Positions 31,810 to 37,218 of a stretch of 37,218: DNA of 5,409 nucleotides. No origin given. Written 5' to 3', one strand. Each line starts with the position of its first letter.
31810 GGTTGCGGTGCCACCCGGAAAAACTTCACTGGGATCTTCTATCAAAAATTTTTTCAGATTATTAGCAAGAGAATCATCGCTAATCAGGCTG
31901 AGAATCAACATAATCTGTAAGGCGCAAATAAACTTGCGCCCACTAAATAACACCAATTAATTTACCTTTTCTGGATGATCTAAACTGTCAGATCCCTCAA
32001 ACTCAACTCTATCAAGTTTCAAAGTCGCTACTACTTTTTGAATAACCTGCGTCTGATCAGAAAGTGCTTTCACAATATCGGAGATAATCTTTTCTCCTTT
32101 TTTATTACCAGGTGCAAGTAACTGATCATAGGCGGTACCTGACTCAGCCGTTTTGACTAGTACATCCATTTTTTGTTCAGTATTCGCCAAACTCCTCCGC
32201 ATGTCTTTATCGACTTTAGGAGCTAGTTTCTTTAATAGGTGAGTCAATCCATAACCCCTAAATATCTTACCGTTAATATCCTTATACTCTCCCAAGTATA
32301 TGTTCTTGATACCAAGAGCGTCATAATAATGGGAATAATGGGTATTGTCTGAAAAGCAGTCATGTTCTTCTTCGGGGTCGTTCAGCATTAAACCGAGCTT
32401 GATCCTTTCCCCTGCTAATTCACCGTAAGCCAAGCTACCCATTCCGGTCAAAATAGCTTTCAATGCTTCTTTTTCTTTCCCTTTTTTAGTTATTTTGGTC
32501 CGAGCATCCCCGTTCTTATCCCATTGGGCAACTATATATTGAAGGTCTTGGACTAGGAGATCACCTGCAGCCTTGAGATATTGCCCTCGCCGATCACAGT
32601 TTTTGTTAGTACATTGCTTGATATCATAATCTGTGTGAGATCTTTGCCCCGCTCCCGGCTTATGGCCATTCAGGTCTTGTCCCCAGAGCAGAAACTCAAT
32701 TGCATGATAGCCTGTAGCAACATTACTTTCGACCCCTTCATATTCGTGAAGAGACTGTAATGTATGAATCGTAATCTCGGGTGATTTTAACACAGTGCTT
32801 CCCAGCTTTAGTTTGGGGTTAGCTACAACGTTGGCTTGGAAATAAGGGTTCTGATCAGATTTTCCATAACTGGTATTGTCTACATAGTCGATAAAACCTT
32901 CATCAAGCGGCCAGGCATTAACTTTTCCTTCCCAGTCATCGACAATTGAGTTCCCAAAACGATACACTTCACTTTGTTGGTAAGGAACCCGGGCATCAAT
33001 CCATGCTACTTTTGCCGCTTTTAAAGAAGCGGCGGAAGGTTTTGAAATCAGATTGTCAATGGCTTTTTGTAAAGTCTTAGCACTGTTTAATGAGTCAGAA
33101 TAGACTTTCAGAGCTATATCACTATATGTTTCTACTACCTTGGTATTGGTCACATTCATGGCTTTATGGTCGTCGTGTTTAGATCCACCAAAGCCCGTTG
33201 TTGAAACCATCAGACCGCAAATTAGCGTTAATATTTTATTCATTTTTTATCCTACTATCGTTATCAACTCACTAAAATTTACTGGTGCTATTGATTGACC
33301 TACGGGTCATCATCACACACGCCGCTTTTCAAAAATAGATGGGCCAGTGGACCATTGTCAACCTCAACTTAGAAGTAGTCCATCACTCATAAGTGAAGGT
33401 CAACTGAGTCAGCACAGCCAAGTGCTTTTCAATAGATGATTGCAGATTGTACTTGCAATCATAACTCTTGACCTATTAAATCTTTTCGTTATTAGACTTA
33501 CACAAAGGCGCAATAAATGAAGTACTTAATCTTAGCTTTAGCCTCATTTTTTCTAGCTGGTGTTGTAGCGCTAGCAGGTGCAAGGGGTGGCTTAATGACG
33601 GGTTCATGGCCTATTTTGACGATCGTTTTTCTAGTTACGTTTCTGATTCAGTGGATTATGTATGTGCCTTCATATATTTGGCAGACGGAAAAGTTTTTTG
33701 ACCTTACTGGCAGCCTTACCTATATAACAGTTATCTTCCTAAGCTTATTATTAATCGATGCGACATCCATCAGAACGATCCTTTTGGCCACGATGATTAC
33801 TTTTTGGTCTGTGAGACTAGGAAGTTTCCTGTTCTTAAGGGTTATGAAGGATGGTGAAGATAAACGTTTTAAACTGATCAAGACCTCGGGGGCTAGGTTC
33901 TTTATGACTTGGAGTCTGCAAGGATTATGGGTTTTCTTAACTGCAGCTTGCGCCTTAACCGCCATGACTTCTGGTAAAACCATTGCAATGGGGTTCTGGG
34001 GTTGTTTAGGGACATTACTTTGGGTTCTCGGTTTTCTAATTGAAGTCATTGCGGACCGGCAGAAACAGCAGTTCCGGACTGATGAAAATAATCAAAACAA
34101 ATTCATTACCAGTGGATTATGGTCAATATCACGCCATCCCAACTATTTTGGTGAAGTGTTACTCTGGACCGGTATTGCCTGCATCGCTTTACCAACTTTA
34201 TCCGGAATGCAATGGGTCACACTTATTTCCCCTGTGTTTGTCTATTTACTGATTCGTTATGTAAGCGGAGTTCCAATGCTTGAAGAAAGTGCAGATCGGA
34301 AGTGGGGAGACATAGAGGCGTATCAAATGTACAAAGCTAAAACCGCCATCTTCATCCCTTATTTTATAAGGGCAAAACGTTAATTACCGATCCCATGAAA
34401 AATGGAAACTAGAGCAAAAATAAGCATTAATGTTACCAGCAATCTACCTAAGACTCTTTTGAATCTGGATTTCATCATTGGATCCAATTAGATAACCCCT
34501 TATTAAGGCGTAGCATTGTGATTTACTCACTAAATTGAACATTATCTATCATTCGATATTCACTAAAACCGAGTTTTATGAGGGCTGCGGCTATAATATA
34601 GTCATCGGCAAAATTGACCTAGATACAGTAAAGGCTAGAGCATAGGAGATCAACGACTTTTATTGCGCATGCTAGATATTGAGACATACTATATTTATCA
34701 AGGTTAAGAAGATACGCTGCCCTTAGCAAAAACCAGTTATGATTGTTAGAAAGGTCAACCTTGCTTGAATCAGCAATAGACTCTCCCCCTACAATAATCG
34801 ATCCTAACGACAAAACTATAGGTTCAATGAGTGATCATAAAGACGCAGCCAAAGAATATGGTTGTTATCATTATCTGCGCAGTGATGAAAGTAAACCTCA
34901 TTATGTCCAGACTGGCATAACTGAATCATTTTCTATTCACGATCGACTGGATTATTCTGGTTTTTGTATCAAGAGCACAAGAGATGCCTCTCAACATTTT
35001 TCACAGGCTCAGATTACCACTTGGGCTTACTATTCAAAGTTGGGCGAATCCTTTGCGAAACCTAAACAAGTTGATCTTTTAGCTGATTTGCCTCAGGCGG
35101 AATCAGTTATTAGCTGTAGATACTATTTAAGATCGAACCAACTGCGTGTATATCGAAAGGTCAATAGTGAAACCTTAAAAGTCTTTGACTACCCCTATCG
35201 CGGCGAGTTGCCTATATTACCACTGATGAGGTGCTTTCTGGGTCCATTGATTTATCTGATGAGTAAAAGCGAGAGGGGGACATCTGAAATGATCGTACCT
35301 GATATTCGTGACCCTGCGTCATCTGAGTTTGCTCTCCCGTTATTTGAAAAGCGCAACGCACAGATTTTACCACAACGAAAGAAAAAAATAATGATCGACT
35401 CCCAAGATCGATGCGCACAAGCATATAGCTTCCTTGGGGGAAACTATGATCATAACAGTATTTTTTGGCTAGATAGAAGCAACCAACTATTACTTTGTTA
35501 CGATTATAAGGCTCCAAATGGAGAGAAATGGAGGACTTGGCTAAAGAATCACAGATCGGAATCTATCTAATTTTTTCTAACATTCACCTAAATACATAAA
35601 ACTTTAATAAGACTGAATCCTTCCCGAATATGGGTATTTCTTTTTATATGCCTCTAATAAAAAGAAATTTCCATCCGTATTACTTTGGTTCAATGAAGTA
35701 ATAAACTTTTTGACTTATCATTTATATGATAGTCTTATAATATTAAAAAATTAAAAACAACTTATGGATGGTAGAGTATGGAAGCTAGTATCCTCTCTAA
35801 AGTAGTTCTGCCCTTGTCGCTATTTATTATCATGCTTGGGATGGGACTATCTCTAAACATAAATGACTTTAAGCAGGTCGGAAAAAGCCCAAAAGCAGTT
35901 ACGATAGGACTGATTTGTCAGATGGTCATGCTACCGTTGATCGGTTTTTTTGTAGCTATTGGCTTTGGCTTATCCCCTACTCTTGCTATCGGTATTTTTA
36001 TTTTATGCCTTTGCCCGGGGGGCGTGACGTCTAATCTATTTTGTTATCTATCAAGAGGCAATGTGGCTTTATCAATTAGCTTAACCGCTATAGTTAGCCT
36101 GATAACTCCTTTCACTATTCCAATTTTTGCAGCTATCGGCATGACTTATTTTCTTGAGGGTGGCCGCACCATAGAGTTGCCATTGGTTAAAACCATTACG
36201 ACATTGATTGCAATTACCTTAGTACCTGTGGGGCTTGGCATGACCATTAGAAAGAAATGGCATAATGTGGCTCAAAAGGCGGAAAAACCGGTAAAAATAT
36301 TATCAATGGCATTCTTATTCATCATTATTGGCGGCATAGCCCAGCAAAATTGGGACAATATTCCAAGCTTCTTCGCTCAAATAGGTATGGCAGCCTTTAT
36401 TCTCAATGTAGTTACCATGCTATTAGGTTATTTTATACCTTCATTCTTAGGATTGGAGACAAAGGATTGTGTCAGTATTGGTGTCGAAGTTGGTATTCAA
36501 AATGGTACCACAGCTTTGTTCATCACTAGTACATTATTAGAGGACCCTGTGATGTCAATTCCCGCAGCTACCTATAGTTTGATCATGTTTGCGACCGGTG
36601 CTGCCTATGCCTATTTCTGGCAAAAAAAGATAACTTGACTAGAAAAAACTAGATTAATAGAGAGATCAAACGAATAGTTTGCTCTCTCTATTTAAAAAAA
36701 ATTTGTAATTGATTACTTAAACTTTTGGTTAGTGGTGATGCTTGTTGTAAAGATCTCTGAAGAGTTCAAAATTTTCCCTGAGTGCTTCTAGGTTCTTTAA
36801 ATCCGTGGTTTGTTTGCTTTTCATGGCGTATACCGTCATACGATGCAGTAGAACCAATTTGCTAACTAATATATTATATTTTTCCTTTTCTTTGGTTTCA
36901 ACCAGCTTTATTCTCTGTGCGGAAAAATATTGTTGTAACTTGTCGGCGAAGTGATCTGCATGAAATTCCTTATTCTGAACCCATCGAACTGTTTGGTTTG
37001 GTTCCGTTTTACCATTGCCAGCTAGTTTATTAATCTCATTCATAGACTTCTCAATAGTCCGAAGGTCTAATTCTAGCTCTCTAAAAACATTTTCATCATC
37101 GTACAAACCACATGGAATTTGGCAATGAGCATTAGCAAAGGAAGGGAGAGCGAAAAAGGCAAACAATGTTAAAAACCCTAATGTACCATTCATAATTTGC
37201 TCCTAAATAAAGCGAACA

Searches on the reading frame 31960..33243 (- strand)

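Call 22: search_protein_families(library=pfam, proteins=[window:31960-33243:-], max_evalue=0.001)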
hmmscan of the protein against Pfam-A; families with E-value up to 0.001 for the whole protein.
window:31960-33243:- (428 aa): 1 family
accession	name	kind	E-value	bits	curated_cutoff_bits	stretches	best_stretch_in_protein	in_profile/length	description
PF09375.15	Peptidase_M75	-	6.5e-82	275.8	23.5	1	44-400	1-287/288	Imelysin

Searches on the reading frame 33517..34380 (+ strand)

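Call 22: search_protein_families(library=pfam, proteins=[window:33517-34380:+], max_evalue=0.001)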
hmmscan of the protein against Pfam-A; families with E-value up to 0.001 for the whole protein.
window:33517-34380:+ (288 aa): 4 families
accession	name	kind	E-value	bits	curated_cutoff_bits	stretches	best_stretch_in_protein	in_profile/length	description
PF06966.17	DUF1295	-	2.6e-62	210.8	20.4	1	52-276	5-235/235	Protein of unknown function (DUF1295)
PF02544.21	Steroid_dh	-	2.4e-07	31.3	22.6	1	120-230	5-109/150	3-oxo-5-alpha-steroid 4-dehydrogenase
PF04191.18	PEMT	-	0.00021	22.1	25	1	164-246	5-90/105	Phospholipid methyltransferase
PF04140.19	ICMT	-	0.00039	21.2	24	1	191-223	30-62/95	Isoprenylcysteine carboxyl methyltransferase (ICMT) family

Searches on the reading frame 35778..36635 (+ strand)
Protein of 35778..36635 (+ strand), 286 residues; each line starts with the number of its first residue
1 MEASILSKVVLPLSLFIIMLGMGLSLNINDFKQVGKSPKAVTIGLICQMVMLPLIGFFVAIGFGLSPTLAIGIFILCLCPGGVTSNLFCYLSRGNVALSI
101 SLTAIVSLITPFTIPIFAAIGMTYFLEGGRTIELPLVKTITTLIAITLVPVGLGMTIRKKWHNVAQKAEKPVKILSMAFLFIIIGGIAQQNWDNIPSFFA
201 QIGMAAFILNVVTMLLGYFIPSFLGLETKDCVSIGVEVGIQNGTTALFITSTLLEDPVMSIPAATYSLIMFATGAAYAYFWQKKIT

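Call 22: search_protein_families(library=pfam, proteins=[window:35778-36635:+], max_evalue=0.001)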
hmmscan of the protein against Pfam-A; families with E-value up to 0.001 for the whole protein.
window:35778-36635:+ (286 aa): 2 families
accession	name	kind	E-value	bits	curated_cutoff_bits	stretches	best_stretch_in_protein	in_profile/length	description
PF01758.21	SBF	-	2.3e-37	128.9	24.3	1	13-195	2-188/191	Sodium Bile acid symporter family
PF13593.11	SBF_like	-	1.4e-15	57.8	25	1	13-270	35-300/313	SBF-like CPA transporter family (DUF4137)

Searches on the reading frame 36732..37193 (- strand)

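Call 22: search_protein_families(library=pfam, proteins=[window:36732-37193:-], max_evalue=0.001)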
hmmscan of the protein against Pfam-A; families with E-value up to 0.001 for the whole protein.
window:36732-37193:- (154 aa): 1 family
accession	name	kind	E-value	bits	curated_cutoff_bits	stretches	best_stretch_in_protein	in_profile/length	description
PF09055.16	Sod_Ni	-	1.2e-24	87.7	25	1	20-151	3-125/127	Nickel-containing superoxide dismutase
